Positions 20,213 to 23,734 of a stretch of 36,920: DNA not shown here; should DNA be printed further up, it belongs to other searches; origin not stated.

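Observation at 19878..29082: Co-directional block joins a GlpA-like G3P dehydrogenase trio to a NuoE/NuoF/NfnB-NuoG electron-bifurcation-type module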

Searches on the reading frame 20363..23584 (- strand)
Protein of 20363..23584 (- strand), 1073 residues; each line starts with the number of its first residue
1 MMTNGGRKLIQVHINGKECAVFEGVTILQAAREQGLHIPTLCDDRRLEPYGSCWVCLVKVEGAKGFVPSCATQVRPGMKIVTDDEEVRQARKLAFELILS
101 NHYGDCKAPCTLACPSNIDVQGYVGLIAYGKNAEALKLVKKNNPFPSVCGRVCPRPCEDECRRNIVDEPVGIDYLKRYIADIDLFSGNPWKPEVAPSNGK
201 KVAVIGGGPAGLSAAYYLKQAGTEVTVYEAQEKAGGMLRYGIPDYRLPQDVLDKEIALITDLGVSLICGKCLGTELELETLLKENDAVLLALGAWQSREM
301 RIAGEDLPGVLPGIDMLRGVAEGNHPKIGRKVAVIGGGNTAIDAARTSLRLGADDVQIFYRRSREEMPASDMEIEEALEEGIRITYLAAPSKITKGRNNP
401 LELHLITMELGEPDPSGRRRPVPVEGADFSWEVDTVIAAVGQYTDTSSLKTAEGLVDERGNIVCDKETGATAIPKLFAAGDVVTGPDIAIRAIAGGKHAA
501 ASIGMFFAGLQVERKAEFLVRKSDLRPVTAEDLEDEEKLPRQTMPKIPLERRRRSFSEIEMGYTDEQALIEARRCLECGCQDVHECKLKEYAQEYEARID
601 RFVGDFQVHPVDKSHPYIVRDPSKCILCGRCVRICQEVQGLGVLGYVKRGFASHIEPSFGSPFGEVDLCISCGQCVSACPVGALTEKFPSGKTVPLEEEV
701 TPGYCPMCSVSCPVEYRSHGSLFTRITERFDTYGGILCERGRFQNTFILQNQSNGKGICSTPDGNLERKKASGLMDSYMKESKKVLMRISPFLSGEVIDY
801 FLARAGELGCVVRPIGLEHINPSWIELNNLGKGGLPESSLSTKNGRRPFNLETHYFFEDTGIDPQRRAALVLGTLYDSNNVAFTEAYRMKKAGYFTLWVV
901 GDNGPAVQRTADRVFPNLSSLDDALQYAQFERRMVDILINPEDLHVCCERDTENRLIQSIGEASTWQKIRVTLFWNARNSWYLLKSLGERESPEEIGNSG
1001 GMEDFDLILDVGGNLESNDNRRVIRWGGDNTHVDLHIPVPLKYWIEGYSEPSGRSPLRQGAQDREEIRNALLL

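Call 3: search_protein_families(library=pfam, proteins=[window:20363-23584:-], max_evalue=0.001)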
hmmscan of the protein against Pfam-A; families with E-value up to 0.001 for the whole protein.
window:20363-23584:- (1073 aa): 27 families (the best 25 are shown)
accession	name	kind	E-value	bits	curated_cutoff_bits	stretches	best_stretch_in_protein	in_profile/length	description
PF07992.20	Pyr_redox_2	-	4.7e-33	115.3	26.1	1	200-496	1-291/291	Pyridine nucleotide-disulphide oxidoreductase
PF14691.11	Fer4_20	-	1.3e-22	80.1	25.8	2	106-182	27-107/113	Dihydroprymidine dehydrogenase domain II, 4Fe-4S cluster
PF13510.11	Fer2_4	-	1.6e-18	66.9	22.8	1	8-84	2-81/82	2Fe-2S iron-sulfur cluster binding domain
PF13738.12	Pyr_redox_3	-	4.6e-14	52.8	30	1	288-480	128-305/305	Pyridine nucleotide-disulphide oxidoreductase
PF00070.33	Pyr_redox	-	5.1e-11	43.4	22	1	201-233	1-33/82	Pyridine nucleotide-disulphide oxidoreductase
PF13450.12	NAD_binding_8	-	2e-09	38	21.9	1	204-239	1-36/68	NAD(P)-binding Rossmann-like domain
PF22117.2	Fer4_Nqo3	-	6.6e-09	36.3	27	1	616-685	2-67/67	NADH-quinone oxidoreductase subunit 3, ferredoxin-like domain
PF00037.32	Fer4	-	7.9e-09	35.4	21.1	2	667-685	6-24/24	4Fe-4S binding domain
PF01266.30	DAO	-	3.4e-08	33.9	27.9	1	201-235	1-35/353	FAD dependent oxidoreductase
PF01262.27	AlaDh_PNT_C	-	1.2e-07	31.8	23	0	200-233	29-62/214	Alanine dehydrogenase/PNT, C-terminal domain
PF12838.12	Fer4_7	-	4.6e-07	30.6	27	1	624-683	1-52/52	4Fe-4S dicluster domain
PF01593.30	Amino_oxidase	-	8.7e-07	29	19.8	1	210-236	2-28/443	Flavin containing amine oxidoreductase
PF12837.12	Fer4_6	-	1.1e-06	28.7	25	2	667-684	7-24/24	4Fe-4S binding domain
PF13187.11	Fer4_9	-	1.6e-06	28.5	27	1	624-683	1-51/52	4Fe-4S dicluster domain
PF12831.13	FAD_oxidored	-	2.3e-06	27.6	27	1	202-238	2-38/416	FAD dependent oxidoreductase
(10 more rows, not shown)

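Call 6: search_protein_families(library=ncbifam, proteins=[window:20363-23584:-], max_evalue=0.00001)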
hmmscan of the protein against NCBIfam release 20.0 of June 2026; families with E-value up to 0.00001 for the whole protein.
window:20363-23584:- (1073 aa): 53 families (the best 25 are shown)
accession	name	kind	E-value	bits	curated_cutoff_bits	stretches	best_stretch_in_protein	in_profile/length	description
NF009454.0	PRK12814.1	equivalog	2.8e-215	716.6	916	1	10-639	4-632/657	putative NADPH-dependent glutamate synthase small subunit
NF009410.0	PRK12771.1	subfamily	7.9e-154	513.3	516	1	83-586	23-520/566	NAD(P)-binding protein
NF009414.0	PRK12778.1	equivalog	1.2e-109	367.7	1103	2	99-505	327-747/752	bifunctional dihydroorotate dehydrogenase B NAD binding subunit/NADPH-dependent glutamate synthase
TIGR01316.1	gltA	equivalog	2.5e-100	336.4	471.75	1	106-505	31-447/449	NADPH-dependent glutamate synthase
NF010590.0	PRK13984.1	equivalog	1.1e-98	331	946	2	109-507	197-606/611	putative oxidoreductase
TIGR03315.1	Se_ygfK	equivalog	1e-96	324.5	835.3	1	104-635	440-933/1012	putative selenate reductase subunit YgfK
TIGR01318.1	gltD_gamma_fam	subfamily_domain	4.7e-92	309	482.95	1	107-506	47-464/467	glutamate synthase, small subunit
NF009408.0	PRK12769.1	equivalog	4.9e-85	286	1003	1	107-508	233-652/659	formate-dependent uric acid utilization protein AegA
NF009413.0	PRK12775.1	equivalog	7.2e-79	265.7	1895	1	106-507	336-754/1006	putative trifunctional 2-polyprenylphenol hydroxylase/glutamate synthase subunit beta/ferritin domain-containing protein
NF009451.0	PRK12809.1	equivalog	6.1e-74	249.4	1154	1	103-507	212-634/639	formate-dependent uric acid utilization protein YgfT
NF009409.0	PRK12770.1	subfamily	1.7e-73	247.8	343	1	193-511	12-354/360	putative glutamate synthase subunit beta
NF009415.0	PRK12779.1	equivalog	1e-67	228.8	1519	1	112-503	212-622/944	putative bifunctional glutamate synthase subunit beta/2-polyprenylphenol hydroxylase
TIGR01317.1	GOGAT_sm_gam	subfamily_domain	1.6e-67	228.4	447.7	1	105-509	46-480/485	glutamate synthase small subunit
NF040763.1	FeFe_hydrog_A6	exception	5.3e-59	200.1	765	2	573-687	95-208/571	NADH-dependent [FeFe] hydrogenase, group A6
NF045663.1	diclust_near_Sec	equivalog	3.4e-52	177.5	530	2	107-298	17-203/759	pyridine nucleotide-disulfide oxidoreductase/dicluster-binding protein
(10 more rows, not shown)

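Call 7: search_solved_structures(query=window:20363-23584:-, max_evalue=1e-10, show_alignments=1)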
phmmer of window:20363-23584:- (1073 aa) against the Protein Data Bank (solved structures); distinct sequences matched with E-value up to 1e-10: 80 (the best 60 are shown).
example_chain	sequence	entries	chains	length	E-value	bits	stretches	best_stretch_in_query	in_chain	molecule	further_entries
9bov_A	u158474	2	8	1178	2.2e-217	727.8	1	8-748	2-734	Molybdopterin oxidoreductase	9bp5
8oh5_C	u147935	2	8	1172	4e-210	703.8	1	10-744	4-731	Formate dehydrogenase-O, major subunit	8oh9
9n5u_A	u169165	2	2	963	1.3e-200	672.3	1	8-747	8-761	NfnA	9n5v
4ylf_B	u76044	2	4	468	5.3e-93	316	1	109-509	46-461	Dihydropyrimidine dehydrogenase subunit A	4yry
5jca_L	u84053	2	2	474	9e-84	285.4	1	108-507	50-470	NADH-dependent Ferredoxin:NADP Oxidoreductase (NfnI) subunit alpha | NADH-dependent Ferredoxin:NADP Oxidoreductase subunit alpha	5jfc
5vj7_A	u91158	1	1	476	2.8e-71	244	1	108-507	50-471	Oxidoreductase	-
6s6s_G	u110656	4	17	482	6.2e-64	219.7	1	110-506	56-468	Glutamate synthase [NADPH] small chain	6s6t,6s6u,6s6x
2vdc_G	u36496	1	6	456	1.5e-62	215.2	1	101-506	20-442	GLUTAMATE SYNTHASE [NADPH] SMALL CHAIN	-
7mfm_I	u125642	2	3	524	5.9e-48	166.8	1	111-511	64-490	Glutamate synthase (NADPH) small chain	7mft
8a6t_A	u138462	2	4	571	1.7e-43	152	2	575-688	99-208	Electron bifurcating hydrogenase subunit HydA1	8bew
7q4v_A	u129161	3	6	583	2.9e-41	144.6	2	584-688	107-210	Iron hydrogenase HydA1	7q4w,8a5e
6tg9_A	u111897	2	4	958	1.7e-39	138.8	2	600-744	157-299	Formate dehydrogenase subunit alpha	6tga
7t2r_A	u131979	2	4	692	3e-38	134.7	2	580-743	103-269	NiFe hydrogenase subunit A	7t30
7m31_A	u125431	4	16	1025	3.6e-38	134.4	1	107-506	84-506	Dihydropyrimidine dehydrogenase [NADP(+)]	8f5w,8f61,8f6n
1gt8_A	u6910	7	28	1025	3.6e-38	134.4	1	107-506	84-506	DIHYDROPYRIMIDINE DEHYDROGENASE | Dihydropyrimidine dehydrogenase [NADP(+)]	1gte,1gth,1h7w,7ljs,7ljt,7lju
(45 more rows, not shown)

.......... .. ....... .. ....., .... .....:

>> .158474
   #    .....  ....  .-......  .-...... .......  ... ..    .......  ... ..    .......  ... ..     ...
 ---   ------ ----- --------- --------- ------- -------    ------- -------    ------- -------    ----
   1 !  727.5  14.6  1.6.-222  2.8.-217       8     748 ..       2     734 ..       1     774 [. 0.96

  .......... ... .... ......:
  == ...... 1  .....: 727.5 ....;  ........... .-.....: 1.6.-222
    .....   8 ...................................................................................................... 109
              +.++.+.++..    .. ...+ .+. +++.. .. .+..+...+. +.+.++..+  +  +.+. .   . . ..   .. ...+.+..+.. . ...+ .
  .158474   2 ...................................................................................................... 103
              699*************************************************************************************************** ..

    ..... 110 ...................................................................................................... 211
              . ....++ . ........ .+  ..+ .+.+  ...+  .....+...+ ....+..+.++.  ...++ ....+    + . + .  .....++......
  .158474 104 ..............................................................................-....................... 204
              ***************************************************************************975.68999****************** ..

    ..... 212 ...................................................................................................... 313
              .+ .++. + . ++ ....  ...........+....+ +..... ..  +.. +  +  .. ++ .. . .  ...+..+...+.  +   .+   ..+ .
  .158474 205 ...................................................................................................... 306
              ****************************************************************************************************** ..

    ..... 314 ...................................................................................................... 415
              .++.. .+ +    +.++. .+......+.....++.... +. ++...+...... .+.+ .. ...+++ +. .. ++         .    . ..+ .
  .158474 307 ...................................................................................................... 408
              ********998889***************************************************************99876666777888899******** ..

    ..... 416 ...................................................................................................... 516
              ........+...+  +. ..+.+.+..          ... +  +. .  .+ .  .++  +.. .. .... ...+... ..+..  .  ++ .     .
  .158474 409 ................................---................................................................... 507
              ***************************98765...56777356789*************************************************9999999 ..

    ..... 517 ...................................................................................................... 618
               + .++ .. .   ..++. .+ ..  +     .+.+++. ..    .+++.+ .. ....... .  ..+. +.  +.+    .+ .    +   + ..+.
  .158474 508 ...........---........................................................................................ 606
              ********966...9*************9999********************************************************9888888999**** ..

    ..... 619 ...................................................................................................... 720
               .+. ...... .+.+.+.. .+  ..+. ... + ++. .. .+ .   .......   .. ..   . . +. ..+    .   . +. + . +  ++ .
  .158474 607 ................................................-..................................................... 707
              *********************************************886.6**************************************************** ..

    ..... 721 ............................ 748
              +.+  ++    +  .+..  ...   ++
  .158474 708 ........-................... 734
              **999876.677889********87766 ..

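Call 18: find_related_loci(query=window:20363-23584:-, collection=genome_contigs, flank=10000)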
Query window:20363-23584:- (1073 aa) in genome_contigs; peptide patterns used: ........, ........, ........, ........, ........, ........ (x = any residue, [..] = any of these).
52 stretches matched a pattern; 1 encode a relative of the query (tblastn E <= 1e-3); 1 distinct loci.
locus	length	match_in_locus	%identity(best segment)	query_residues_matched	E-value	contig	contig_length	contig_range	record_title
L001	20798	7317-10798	75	2-1073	0e+0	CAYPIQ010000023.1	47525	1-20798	MAG TPA_asm: uncultured Spirochaetales bacterium isolate binchicken_co379_68 genome assembly, contig: NODE_368_length_47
